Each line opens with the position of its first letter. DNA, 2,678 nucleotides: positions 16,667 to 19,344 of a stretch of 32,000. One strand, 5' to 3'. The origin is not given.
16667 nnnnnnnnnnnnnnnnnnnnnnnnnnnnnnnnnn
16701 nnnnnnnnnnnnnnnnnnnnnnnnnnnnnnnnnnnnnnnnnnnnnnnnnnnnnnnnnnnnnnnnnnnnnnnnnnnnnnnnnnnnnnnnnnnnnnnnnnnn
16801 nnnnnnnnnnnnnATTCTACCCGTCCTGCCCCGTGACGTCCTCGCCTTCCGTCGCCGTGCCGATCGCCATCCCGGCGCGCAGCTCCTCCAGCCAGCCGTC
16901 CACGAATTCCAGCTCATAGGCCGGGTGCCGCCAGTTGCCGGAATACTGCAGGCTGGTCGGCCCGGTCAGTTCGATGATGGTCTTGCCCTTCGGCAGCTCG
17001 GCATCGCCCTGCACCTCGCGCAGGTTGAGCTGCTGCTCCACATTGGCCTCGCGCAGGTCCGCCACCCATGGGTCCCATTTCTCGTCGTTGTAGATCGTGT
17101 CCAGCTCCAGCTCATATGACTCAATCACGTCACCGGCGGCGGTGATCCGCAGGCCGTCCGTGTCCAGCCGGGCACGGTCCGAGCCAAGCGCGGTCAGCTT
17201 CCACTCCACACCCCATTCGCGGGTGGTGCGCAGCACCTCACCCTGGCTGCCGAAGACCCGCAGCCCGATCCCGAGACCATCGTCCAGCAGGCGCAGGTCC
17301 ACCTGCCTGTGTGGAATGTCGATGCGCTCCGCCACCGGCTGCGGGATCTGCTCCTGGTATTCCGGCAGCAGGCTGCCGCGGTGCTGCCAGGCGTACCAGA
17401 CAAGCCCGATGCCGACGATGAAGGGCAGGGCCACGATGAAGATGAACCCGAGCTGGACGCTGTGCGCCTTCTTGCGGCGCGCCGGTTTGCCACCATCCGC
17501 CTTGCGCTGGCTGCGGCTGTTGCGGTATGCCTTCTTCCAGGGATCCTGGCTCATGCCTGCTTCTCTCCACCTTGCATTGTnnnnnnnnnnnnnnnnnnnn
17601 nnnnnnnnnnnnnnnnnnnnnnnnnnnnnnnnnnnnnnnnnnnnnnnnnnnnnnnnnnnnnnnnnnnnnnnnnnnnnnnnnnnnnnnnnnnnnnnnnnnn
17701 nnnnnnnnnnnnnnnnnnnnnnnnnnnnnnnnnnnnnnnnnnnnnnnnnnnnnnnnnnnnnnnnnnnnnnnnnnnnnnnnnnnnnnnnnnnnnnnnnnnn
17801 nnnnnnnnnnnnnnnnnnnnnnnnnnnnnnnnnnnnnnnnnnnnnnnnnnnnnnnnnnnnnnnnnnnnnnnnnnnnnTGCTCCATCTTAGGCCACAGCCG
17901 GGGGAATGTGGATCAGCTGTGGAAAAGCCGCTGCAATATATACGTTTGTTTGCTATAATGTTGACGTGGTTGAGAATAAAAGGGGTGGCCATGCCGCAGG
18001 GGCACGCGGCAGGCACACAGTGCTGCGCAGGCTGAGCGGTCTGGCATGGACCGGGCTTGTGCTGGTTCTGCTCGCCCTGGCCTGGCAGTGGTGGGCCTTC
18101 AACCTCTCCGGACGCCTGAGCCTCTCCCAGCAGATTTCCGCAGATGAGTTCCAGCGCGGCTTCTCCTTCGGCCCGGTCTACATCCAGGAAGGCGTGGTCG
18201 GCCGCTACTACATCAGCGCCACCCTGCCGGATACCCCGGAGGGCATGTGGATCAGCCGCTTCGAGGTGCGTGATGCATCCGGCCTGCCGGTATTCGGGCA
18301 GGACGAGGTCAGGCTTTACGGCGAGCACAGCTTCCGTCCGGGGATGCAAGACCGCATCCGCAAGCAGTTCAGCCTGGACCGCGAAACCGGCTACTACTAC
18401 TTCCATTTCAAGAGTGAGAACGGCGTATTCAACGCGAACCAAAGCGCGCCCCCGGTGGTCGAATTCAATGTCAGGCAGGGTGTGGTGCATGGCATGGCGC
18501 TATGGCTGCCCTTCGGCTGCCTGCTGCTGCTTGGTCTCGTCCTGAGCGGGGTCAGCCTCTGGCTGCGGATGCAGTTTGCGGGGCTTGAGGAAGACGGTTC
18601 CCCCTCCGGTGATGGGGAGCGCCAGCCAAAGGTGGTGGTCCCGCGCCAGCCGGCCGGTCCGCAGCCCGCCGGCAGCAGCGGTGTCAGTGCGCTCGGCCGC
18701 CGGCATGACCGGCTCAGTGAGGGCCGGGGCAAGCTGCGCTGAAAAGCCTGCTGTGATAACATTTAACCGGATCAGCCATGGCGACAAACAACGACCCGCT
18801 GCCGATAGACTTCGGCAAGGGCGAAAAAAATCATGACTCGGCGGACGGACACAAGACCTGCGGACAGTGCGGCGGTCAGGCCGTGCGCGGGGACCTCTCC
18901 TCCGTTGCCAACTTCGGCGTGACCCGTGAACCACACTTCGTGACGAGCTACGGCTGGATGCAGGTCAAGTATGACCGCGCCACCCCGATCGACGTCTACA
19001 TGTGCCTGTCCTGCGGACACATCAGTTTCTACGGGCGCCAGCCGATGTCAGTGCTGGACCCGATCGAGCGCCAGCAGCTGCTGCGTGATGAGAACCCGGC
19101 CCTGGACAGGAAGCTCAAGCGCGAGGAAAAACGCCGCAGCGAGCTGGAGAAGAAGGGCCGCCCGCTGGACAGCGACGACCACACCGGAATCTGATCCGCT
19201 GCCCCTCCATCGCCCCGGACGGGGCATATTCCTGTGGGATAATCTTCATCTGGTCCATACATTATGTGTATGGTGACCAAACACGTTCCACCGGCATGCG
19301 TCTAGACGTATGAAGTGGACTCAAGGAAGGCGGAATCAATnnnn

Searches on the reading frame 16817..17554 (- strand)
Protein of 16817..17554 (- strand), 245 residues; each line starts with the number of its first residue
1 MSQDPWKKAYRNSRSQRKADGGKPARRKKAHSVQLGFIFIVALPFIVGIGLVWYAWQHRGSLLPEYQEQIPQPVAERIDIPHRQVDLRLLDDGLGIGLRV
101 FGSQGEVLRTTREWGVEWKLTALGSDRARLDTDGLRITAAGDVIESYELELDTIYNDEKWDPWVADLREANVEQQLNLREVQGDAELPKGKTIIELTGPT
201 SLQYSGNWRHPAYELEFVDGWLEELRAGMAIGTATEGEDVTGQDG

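Call 11: search_protein_families(library=pfam, proteins=[window:16817-17554:-], max_evalue=0.01)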
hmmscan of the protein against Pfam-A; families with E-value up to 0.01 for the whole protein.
window:16817-17554:- (245 aa): 0 families

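Call 53: search_protein_families(library=pfam, proteins=[window:16817-17554:-], max_evalue=1)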
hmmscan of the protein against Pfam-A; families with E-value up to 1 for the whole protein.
window:16817-17554:- (245 aa): 0 families

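Call 69: search_solved_structures(query=window:16817-17554:-, max_evalue=10)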
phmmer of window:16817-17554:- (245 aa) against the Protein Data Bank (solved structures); distinct sequences matched with E-value up to 10: 3.
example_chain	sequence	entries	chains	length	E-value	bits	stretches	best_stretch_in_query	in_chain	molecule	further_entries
8b64_X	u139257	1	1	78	0.011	18.3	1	38-83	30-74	Intrinsic membrane protein PufX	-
7yml_X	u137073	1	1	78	0.021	17.4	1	38-83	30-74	Photosynthetic reaction center PufX protein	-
6ntr_A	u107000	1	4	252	0.7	12.4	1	172-201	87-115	ATP/GTP-binding site-containing protein A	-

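Call 83: search_protein_families(library=padloc, proteins=[window:16817-17554:-], max_evalue=0.001)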
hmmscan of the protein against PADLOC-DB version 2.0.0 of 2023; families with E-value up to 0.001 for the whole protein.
window:16817-17554:- (245 aa): 0 families

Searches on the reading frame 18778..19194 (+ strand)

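Call 53: search_protein_families(library=pfam, proteins=[window:18778-19194:+], max_evalue=1)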
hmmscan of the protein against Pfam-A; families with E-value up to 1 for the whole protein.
window:18778-19194:+ (138 aa): 4 families
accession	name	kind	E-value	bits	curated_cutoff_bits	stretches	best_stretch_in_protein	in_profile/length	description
PF09723.15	Zn_ribbon_8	-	0.04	14.4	34.4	0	73-82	5-14/41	Zinc ribbon domain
PF01576.24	Myosin_tail_1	-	0.12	10.6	38.1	1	109-133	192-216/1081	Myosin tail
PF02148.25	zf-UBP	-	0.23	12.2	22.7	1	71-83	8-20/63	Zn-finger in ubiquitin-hydrolases and other protein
PF23455.1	DUF7129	-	0.39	10.9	30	0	20-37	22-38/45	Domain of unknown function (DUF7129)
